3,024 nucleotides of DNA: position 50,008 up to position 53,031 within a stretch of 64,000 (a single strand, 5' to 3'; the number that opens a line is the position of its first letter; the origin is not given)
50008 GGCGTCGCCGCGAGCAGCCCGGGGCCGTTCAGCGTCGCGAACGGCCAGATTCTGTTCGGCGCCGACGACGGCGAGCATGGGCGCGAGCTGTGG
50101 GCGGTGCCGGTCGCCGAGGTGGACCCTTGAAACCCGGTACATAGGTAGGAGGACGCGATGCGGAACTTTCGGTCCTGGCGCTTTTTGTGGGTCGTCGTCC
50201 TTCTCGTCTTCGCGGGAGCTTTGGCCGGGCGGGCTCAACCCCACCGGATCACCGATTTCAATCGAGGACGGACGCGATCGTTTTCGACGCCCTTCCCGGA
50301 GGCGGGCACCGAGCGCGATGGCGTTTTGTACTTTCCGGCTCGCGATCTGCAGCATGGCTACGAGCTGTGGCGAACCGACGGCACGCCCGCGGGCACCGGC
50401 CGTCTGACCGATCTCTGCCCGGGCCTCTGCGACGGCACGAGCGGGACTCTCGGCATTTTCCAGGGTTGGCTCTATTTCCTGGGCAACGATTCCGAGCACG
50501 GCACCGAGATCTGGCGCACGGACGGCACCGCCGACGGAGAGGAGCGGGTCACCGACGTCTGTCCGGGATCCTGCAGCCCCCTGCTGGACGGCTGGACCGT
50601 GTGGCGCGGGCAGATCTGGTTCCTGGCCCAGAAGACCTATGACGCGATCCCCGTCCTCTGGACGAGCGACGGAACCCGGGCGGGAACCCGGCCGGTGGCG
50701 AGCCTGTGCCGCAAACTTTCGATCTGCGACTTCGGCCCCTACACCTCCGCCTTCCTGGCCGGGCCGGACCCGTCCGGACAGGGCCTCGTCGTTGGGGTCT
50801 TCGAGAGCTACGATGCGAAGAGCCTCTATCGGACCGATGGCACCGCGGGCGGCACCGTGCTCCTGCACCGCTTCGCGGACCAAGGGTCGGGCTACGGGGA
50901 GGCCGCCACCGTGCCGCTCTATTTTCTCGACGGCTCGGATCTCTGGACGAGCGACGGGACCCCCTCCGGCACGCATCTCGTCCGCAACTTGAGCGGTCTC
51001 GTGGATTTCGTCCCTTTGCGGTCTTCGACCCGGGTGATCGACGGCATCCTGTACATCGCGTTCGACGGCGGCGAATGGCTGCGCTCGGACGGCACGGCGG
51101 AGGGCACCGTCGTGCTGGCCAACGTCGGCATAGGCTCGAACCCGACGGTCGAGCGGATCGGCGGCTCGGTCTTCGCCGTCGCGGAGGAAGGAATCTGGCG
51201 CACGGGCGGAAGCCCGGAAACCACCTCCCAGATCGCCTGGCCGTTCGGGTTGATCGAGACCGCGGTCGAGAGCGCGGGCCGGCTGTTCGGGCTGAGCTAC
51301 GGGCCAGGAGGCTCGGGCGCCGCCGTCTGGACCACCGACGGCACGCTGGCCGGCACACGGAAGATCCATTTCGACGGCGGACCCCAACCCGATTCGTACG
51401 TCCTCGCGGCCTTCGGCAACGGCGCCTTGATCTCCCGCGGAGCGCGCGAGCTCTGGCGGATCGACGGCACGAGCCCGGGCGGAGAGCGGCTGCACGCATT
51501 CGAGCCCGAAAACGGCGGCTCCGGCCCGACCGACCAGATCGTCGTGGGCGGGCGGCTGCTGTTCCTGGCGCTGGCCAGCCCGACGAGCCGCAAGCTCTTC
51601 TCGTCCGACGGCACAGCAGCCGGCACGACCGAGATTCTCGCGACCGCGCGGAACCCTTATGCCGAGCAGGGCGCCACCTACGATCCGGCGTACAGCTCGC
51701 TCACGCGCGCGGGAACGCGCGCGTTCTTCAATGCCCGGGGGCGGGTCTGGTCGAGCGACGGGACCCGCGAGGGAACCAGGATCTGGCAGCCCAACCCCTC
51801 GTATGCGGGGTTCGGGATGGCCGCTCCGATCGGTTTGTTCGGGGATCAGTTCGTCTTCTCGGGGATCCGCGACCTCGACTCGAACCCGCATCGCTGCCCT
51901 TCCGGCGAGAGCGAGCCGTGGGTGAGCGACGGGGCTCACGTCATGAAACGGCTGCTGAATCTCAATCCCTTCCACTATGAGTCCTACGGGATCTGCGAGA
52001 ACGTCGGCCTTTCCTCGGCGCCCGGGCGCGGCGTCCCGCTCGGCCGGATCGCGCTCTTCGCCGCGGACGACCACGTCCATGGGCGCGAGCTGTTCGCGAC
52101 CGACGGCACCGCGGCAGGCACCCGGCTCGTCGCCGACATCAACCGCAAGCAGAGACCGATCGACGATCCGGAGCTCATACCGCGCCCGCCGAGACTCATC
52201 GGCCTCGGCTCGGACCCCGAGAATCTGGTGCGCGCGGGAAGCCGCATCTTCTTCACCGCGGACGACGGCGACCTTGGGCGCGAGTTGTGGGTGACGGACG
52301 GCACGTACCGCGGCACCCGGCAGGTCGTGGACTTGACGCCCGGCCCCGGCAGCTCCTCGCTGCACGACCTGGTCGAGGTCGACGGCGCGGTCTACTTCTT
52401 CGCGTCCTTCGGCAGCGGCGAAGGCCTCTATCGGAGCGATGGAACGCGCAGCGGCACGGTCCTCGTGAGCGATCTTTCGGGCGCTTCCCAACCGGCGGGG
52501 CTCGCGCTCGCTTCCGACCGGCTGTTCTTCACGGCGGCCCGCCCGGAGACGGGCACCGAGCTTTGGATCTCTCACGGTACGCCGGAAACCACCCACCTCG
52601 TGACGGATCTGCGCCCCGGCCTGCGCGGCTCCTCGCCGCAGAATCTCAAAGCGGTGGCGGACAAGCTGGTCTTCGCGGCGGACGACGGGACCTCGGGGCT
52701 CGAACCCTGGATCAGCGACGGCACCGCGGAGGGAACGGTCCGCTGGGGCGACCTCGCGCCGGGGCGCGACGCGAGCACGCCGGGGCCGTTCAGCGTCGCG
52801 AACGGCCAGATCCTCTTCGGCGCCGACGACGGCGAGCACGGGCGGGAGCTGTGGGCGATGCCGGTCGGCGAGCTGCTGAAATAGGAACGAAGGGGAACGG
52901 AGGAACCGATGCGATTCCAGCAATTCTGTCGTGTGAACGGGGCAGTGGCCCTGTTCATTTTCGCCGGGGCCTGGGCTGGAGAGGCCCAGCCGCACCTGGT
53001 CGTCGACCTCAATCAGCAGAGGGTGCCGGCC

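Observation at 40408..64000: Ten tandem, co-directional paralogs of a ~900-aa secreted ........-repeat protein, a family with no assigned function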

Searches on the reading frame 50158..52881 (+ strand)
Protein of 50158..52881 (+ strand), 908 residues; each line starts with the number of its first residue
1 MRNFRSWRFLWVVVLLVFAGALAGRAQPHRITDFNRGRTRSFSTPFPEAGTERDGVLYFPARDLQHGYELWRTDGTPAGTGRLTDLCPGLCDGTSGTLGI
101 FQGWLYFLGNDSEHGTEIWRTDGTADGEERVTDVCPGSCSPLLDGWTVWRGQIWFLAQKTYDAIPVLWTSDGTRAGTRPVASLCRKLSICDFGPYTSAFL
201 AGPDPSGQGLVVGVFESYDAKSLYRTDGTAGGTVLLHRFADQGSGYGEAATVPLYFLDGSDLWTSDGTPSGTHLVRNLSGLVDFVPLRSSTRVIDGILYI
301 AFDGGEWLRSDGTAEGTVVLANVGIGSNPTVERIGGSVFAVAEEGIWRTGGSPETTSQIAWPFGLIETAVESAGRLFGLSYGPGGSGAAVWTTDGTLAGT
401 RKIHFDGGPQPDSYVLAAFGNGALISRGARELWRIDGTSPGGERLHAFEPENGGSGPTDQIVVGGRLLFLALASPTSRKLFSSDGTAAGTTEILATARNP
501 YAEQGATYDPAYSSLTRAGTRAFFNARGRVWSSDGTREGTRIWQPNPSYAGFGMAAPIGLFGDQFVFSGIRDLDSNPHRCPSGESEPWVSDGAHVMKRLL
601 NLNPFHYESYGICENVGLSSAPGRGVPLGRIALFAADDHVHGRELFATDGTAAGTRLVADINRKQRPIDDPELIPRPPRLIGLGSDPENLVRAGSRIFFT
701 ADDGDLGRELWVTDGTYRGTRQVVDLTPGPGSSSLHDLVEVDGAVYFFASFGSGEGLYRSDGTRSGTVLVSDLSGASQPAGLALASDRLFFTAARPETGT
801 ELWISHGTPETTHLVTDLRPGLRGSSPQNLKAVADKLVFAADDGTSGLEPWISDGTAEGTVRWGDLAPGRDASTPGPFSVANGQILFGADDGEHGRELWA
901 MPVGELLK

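Call 5: search_protein_families(library=ncbifam, proteins=[window:50158-52881:+], max_evalue=0.01)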
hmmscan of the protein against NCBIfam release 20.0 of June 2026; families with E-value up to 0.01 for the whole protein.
window:50158-52881:+ (908 aa): 1 family
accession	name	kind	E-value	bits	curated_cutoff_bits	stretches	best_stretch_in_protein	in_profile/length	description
TIGR04534.2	ELWxxDGT_rpt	domain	1.6e-135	441.1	65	10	696-741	2-47/47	ELWxxDGT repeat protein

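Call 6: search_protein_families(library=pfam, proteins=[window:50158-52881:+], max_evalue=0.01)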
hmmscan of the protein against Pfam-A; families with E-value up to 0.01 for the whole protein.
window:50158-52881:+ (908 aa): 0 families
